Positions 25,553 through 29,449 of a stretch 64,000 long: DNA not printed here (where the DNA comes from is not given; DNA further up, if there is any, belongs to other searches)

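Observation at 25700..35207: Locus concentrating four GT-C modules with a polyprenol-phosphate sugar synthase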

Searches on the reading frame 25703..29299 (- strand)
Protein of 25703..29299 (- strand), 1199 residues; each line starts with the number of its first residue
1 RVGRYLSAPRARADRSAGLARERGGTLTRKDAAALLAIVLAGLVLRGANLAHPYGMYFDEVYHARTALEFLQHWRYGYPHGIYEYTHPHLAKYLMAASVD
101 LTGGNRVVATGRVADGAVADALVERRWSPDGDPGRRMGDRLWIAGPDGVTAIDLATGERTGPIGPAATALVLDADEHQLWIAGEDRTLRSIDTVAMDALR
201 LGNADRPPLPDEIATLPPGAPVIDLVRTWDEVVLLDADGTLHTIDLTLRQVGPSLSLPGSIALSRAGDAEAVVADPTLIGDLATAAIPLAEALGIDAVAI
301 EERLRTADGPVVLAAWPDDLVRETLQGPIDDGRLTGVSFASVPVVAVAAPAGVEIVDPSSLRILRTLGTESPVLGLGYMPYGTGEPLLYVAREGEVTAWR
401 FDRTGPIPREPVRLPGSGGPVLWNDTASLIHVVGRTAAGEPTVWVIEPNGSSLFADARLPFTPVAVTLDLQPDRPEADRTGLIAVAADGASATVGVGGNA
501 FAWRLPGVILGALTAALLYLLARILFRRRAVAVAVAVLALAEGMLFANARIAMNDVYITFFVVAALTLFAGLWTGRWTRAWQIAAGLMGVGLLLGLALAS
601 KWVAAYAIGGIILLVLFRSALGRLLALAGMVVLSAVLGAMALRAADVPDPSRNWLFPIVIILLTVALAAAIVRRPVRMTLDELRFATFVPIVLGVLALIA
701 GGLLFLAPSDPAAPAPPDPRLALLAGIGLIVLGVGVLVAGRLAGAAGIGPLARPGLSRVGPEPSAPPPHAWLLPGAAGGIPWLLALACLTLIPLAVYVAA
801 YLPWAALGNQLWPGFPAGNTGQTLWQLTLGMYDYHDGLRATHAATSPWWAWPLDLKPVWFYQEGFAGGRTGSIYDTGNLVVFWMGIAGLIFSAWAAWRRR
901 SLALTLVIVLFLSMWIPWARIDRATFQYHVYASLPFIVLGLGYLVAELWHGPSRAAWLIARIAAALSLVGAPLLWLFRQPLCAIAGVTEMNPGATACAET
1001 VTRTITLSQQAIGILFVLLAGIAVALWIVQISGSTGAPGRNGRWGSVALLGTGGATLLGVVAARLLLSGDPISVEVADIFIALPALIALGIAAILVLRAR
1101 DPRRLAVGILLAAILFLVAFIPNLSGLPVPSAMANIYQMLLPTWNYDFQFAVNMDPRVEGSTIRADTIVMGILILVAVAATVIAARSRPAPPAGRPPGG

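Call 55: search_solved_structures(query=A2, max_evalue=1)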
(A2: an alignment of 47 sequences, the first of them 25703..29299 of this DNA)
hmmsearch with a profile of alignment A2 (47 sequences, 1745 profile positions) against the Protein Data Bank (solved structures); distinct sequences matched with E-value up to 1: 9.
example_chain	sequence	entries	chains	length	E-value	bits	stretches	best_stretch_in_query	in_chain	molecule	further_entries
6p25_A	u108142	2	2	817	3.6e-05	24.5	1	1037-1151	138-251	Dolichyl-phosphate-mannose--protein mannosyltransferase 1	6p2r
7rcz_A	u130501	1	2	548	0.00073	20.2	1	792-873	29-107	Stage V sporulation protein D (Sporulation specific penicillin-binding protein)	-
4ovd_A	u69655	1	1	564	0.0034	18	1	800-888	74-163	Peptidoglycan glycosyltransferase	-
6g6m_A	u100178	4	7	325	0.0051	17.4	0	740-785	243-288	Tako8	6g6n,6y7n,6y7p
9e61_A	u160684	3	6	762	0.15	12.5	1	1355-1420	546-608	Dolichyl-phosphate-mannose--protein mannosyltransferase 4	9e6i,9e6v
3vgz_A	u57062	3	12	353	0.29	11.6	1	689-811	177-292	Uncharacterized protein YncE | PQQ-dependent catabolism-associated beta-propeller protein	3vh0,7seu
8fl2_NV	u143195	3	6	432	0.74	10.2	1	680-793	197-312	WD repeat-containing protein 18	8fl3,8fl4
9dum_A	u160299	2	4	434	0.74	10.2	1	680-793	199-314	WD repeat-containing protein 18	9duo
7uwf_A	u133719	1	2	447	0.78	10.2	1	680-793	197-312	WD repeat-containing protein 18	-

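Call 71: predict_structure(alignment_id=A2)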
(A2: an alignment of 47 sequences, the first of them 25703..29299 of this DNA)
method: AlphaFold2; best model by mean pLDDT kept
length: 1199 residues; sequences in the alignment: 47
mean_pLDDT: 85.9   pTM: 0.85
mean pLDDT of the five models: 85.9, 85.0, 81.8, 81.8, 81.6
residues with pLDDT >= 90: 617; 70-90: 443; 50-70: 109; < 50: 30
segments of 3 or more residues with pLDDT < 50: 757-759, 763-768, 839-844, 919-925, 1197-1199
pLDDT, mean of each block of 10 residues (from residue 1): 56 64 81 97 91 75 82 84 59 87 93 93 80 73 95 89 93 91 96 87 86 95 94 97 95 95 94 95 94 93 90 93 94 94 95 95 93 94 85 95 89 94 89 96 92 93 95 84 97 91 91 97 93 97 90 87 96 86 94 93 89 92 93 90 81 81 93 87 93 94 86 74 94 95 89 61 51 83 93 93 85 90 86 63 51 61 81 82 93 90 93 72 58 93 94 89 91 86 78 76 79 87 84 59 75 91 90 81 86 88 94 91 84 70 66 68 87 96 85 49
secondary structure, 60 per line:
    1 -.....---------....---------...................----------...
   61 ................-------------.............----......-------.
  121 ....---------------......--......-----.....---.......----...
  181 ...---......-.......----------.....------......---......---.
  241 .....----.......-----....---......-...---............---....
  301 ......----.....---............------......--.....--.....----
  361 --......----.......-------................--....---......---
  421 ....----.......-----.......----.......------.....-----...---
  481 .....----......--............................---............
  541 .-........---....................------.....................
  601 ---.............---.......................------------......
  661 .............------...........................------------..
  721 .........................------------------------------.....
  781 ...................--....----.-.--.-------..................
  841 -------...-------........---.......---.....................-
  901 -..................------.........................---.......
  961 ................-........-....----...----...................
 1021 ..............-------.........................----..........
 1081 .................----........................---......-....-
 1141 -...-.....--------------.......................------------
elements in order (helices of 4 or more, strands of 3 or more residues): H2-6 H16-19 H29-47 H58-76 H90-102 E107-112 E120-124 E140-145 E148-153 E159-163 E167-173 E178-183 E187-192 H194-200 E211-215 E222-227 E231-236 E240-245 E250-256 E262-265 E269-274 H282-293 H297-306 E311-315 H319-330 E337-342 E345-349 E352-356 E363-368 E373-379 E387-402 E405-408 E412-417 E421-424 E429-435 E441-447 E452-458 E465-469 E481-485 E490-495 H498-525 H529-541 H543-550 H554-573 H580-600 H604-616 H620-642 H655-673 H680-706 H719-745 H776-799 H802-805 H824-840 E858-865 E869-875 H879-899 H902-919 H926-950 H954-976 H978-985 H987-990 E1002-1008 H1009-1034 H1042-1066 E1071-1077 H1078-1097 H1102-1125 H1131-1134 H1136-1139 H1146-1150 H1165-1187

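Call 74: fold_search(model_id=the predicted structure, library=pdb)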
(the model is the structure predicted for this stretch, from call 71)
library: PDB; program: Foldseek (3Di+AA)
matches with E <= 10: 1341; with E <= 0.001: 869
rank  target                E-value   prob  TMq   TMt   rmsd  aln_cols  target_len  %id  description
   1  6n9g_C                2.3e-08  1.00  0.21  0.62   7.8       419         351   11  Crystal Structure of RGS7-Gbeta5 dimer (released 2019-01-09)
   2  6y7n_A                3.2e-08  1.00  0.19  0.59   8.9       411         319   12  The crystal structure of the eight-bladed symmetrical designer protein Tako8 in the presence of tellurotungstic Anders (released 2020-12-16)
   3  2pbi_D                3.6e-08  1.00  0.20  0.61   5.4       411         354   10  The multifunctional nature of Gbeta5/RGS9 revealed from its crystal structure (released 2008-01-29)
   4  6n9g_D                6.2e-08  1.00  0.20  0.62   7.0       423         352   11  Crystal Structure of RGS7-Gbeta5 dimer (released 2019-01-09)
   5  8gfv_B                6.2e-08  1.00  0.20  0.64   9.2       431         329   11  CryoEM structure of beta-2-adrenergic receptor in complex with GTP-bound Gs heterotrimer (transition intermediate #1 o (released 2024-03-06)
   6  8wc8_B                7.3e-08  1.00  0.20  0.66   9.1       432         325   11  Cryo-EM structure of the ZH8651-bound hTAAR1-Gs complex (released 2023-12-27)
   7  2pbi_B                8.1e-08  1.00  0.20  0.62   5.5       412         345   10  The multifunctional nature of Gbeta5/RGS9 revealed from its crystal structure (released 2008-01-29)
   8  5kdo_B                8.1e-08  1.00  0.20  0.63   6.7       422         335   11  Heterotrimeric complex of the 4 alanine insertion variant of the Gi alpha1 subunit and the Gbeta1-Ggamma1 (released 2016-08-03)
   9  4lg9                  1.0e-07  1.00  0.20  0.60   7.6       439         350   11  Crystal structure of TBL1XR1 WD40 repeats (released 2014-04-16)
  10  9k25_B                1.1e-07  1.00  0.20  0.65   5.5       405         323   10  Cryo-EM structure of apo-P2Y purinoceptor 2-miniGq-Nb35 complex (released 2025-06-11)
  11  6g6m                  1.3e-07  1.00  0.19  0.59   8.7       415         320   12  Crystal structure of the computationally designed Tako8 protein in P42212 (released 2018-11-28)
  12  8fl0_NJ               1.3e-07  1.00  0.19  0.44  12.8       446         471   12  Human nucleolar pre-60S ribosomal subunit (State H) (released 2023-07-12)
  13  7mq8_LJ               1.4e-07  1.00  0.21  0.49  11.1       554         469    9  Cryo-EM structure of the human SSU processome, state pre-A1 (released 2021-09-22)
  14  7mqa_LJ               1.4e-07  1.00  0.20  0.49  11.2       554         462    9  Cryo-EM structure of the human SSU processome, state post-A1 (released 2021-09-22)
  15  8gg8_B                1.5e-07  1.00  0.20  0.64   5.5       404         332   11  CryoEM structure of beta-2-adrenergic receptor in complex with GTP-bound Gs heterotrimer (transition intermediate #14  (released 2024-03-06)
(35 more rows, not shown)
